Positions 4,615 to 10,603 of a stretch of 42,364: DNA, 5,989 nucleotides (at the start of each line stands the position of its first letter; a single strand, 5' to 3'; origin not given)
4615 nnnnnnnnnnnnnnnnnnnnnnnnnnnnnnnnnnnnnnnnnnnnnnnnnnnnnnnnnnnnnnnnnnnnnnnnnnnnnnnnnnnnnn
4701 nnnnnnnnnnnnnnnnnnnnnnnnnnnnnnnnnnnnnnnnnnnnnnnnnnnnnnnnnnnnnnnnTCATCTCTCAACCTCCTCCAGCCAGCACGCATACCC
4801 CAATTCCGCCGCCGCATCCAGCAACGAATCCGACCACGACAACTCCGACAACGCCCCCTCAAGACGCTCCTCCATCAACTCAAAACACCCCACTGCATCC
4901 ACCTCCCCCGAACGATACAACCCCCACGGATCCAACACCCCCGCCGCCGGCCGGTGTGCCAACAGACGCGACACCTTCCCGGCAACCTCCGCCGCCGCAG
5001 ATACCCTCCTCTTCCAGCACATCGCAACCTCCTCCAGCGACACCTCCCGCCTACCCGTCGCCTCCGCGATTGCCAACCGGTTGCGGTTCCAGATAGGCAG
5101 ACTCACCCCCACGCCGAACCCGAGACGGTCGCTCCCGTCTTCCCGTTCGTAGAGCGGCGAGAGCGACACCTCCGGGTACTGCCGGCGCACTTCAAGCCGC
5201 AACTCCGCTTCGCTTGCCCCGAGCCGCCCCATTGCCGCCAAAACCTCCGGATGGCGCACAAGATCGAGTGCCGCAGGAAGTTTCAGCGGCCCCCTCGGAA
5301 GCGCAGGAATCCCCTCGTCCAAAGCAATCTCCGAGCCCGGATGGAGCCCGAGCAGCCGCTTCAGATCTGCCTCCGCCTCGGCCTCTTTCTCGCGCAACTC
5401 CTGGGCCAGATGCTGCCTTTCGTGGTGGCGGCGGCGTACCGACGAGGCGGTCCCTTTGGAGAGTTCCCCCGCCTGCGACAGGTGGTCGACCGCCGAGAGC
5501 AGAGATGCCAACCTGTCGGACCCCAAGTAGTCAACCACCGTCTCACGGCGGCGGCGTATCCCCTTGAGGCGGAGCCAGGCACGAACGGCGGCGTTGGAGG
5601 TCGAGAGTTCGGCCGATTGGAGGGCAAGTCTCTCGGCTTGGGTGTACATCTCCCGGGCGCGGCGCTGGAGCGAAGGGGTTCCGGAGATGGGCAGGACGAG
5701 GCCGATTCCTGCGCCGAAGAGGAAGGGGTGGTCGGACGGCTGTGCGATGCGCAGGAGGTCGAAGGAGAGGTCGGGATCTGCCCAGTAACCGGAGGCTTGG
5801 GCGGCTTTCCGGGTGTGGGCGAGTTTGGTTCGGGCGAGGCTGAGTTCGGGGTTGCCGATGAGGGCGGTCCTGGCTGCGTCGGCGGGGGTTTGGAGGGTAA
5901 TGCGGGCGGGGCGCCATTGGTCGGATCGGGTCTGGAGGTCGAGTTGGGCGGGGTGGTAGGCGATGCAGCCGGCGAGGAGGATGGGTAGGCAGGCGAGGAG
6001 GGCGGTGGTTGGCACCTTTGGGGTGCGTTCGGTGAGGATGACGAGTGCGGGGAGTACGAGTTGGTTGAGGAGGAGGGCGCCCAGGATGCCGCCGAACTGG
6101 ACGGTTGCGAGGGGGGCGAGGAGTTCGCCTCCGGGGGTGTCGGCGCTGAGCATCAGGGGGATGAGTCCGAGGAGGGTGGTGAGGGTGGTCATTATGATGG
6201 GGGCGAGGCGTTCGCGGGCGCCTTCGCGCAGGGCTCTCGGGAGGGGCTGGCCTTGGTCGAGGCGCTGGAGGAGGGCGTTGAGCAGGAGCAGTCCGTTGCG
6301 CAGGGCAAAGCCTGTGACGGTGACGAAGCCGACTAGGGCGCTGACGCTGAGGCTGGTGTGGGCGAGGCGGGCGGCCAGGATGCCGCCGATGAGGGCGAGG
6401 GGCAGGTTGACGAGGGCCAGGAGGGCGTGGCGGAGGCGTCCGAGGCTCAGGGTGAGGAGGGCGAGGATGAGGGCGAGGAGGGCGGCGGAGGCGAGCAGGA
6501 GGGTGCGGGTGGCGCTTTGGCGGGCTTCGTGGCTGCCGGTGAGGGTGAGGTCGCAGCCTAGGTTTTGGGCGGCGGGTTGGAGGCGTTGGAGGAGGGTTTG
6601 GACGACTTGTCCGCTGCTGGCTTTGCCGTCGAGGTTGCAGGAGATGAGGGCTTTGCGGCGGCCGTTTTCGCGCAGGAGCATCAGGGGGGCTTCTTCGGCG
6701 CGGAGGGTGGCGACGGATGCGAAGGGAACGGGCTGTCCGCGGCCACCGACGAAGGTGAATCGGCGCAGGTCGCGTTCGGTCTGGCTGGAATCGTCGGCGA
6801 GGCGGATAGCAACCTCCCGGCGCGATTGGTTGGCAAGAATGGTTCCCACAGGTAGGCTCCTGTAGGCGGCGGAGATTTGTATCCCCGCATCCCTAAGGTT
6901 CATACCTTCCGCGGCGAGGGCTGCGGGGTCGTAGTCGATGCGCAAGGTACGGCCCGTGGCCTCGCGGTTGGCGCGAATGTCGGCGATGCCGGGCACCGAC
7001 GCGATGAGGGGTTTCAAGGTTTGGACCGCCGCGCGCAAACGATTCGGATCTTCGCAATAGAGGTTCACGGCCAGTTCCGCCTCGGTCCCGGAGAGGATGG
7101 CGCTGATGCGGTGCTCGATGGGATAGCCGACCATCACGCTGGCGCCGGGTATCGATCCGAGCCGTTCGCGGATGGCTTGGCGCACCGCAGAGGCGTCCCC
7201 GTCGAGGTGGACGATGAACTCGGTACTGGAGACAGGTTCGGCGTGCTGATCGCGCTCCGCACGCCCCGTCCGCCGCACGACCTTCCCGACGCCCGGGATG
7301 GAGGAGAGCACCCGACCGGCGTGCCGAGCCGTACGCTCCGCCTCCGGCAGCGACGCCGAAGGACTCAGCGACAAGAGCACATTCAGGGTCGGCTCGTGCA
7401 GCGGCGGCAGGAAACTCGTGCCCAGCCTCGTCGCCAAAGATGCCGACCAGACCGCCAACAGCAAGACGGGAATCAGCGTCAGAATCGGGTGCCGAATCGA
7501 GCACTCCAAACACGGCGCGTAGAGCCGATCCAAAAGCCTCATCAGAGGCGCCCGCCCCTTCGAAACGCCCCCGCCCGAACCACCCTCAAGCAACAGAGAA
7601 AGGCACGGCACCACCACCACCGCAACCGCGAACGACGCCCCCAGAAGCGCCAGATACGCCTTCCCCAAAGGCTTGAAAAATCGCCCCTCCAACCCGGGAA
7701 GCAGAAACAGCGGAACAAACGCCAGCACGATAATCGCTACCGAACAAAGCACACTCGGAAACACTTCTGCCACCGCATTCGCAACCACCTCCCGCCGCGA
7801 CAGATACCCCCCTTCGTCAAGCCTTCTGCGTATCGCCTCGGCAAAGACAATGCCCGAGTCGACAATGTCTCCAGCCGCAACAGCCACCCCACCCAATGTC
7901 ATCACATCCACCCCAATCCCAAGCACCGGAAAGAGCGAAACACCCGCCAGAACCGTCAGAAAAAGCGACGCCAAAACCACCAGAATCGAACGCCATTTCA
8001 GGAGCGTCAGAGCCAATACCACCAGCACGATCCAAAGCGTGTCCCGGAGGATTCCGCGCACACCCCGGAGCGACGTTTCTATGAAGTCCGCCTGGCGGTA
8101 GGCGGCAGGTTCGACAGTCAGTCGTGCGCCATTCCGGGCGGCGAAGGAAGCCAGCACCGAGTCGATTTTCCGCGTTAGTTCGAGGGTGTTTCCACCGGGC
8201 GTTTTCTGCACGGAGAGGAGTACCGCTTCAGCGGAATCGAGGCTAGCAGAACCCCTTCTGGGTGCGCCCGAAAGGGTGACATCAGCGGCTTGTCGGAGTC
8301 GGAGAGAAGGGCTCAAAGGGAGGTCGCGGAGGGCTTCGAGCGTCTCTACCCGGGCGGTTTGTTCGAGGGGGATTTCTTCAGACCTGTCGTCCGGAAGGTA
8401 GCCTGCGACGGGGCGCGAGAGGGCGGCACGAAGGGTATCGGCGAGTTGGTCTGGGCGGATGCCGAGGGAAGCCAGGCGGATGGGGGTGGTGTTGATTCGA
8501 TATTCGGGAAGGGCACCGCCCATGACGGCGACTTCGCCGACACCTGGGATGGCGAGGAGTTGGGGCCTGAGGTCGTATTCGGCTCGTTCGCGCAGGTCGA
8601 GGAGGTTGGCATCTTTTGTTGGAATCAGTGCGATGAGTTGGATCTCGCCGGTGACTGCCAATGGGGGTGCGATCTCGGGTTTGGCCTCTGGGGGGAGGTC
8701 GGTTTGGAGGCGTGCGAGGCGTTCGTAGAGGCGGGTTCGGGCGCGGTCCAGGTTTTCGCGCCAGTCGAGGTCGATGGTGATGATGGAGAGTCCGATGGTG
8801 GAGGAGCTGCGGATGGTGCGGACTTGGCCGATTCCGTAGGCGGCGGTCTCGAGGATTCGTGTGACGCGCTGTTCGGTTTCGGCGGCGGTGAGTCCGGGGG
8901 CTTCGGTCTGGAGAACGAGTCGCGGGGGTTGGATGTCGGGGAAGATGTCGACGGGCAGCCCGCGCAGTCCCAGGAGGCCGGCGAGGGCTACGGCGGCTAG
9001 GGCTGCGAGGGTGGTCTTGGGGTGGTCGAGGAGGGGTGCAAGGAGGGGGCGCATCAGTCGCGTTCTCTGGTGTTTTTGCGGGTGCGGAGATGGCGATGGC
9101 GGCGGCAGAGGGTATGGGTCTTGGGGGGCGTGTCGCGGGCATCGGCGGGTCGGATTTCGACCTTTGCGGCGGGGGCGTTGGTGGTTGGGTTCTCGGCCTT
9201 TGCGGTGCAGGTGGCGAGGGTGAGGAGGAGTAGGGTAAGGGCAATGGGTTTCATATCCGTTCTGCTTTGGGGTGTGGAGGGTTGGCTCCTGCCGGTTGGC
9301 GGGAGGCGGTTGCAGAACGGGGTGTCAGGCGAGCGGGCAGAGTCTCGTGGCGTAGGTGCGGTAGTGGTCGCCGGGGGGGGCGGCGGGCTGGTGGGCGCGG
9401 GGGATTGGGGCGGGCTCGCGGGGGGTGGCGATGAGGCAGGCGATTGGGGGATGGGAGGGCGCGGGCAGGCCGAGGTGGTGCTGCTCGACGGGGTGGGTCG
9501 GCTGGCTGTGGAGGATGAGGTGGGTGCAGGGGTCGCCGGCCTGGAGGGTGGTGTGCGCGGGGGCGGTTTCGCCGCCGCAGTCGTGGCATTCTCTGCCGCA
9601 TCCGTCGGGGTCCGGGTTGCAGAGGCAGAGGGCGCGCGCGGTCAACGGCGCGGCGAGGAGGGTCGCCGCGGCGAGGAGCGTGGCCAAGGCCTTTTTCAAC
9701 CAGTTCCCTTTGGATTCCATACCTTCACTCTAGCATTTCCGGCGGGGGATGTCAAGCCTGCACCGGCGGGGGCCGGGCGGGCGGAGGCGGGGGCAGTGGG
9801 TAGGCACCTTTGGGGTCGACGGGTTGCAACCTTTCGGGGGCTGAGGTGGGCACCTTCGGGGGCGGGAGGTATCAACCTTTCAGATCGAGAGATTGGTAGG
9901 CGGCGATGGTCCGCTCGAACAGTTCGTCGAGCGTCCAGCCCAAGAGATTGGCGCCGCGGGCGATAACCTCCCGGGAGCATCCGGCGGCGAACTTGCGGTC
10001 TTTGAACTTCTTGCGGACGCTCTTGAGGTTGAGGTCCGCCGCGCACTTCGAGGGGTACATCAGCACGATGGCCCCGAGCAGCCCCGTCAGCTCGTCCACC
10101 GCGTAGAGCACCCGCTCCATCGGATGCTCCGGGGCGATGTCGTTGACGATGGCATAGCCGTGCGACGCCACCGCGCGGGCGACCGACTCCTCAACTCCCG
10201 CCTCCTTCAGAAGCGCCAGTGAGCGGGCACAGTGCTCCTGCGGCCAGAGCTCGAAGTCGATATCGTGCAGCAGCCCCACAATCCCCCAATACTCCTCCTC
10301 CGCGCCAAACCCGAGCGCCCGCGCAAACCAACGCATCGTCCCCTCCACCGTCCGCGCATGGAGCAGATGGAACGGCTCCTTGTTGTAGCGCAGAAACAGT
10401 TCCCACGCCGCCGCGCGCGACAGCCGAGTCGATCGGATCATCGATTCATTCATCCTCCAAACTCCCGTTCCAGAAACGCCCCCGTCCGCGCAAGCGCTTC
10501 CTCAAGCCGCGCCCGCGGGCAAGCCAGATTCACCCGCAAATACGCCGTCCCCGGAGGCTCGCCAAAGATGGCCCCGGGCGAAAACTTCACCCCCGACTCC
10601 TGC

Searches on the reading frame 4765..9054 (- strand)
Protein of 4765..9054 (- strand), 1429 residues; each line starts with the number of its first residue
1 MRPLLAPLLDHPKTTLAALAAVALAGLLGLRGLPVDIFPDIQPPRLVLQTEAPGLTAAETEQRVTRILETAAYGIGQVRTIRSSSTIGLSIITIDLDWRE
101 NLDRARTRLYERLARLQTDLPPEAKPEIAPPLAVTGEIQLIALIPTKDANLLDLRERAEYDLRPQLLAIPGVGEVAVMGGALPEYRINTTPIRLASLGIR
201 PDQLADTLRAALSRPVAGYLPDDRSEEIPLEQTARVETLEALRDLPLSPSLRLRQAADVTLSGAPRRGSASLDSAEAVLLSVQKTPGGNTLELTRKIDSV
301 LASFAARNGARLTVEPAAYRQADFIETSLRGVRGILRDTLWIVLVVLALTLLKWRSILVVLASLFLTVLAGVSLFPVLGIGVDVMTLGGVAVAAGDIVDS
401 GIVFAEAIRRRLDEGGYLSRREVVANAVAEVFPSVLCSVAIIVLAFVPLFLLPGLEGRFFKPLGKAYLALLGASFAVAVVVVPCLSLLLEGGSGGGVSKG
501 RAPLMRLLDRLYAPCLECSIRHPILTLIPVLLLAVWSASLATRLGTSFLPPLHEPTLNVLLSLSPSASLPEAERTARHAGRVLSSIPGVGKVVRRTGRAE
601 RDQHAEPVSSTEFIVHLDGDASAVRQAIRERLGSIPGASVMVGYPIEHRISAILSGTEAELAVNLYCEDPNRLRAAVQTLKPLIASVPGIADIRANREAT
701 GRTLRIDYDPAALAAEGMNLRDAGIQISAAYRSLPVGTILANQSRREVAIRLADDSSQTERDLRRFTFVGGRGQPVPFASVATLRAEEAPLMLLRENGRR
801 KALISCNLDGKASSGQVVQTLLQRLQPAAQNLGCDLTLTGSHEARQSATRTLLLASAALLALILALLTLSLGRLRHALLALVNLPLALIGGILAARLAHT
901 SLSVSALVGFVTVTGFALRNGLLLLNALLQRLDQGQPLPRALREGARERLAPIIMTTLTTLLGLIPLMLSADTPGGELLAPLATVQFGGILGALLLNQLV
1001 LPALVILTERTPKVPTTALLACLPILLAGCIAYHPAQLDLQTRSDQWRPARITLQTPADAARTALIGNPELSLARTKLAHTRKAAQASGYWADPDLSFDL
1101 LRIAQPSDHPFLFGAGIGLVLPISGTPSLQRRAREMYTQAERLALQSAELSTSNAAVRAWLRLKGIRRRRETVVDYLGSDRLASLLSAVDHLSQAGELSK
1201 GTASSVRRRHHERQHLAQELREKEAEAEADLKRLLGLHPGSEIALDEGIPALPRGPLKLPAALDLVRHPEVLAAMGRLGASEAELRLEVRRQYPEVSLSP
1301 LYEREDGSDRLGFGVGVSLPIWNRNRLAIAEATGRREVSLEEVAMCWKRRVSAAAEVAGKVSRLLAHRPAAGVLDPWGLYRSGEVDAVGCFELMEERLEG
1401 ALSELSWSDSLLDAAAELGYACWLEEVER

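Call 15: search_protein_families(library=pfam, proteins=[window:4765-9054:-], max_evalue=0.01)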
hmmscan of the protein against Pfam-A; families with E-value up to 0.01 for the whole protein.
window:4765-9054:- (1429 aa): 3 families
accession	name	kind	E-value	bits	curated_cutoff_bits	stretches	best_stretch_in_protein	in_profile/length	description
PF00873.25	ACR_tran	-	2.8e-178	595.2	28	1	10-1007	7-1019/1021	AcrB/AcrD/AcrF family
PF02321.23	OEP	-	1.7e-13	51.2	22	2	1059-1236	3-187/187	Outer membrane efflux protein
PF02355.23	SecD_SecF_C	-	6.8e-08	32.6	20.5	2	854-990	35-168/189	Protein export membrane protein SecD/SecF, C-terminal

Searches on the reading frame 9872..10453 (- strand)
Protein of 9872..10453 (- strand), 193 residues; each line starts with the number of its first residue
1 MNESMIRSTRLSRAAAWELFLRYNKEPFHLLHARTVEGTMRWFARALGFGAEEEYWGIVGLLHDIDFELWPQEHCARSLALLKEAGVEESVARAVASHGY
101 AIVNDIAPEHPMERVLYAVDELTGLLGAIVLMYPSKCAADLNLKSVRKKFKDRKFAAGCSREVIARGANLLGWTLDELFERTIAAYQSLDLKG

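Call 15: search_protein_families(library=pfam, proteins=[window:9872-10453:-], max_evalue=0.01)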
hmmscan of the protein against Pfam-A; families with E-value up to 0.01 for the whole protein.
window:9872-10453:- (193 aa): 1 family
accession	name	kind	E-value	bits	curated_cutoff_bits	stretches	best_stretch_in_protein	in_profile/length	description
PF01966.28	HD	-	0.0012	19.6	22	1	32-122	4-113/116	HD domain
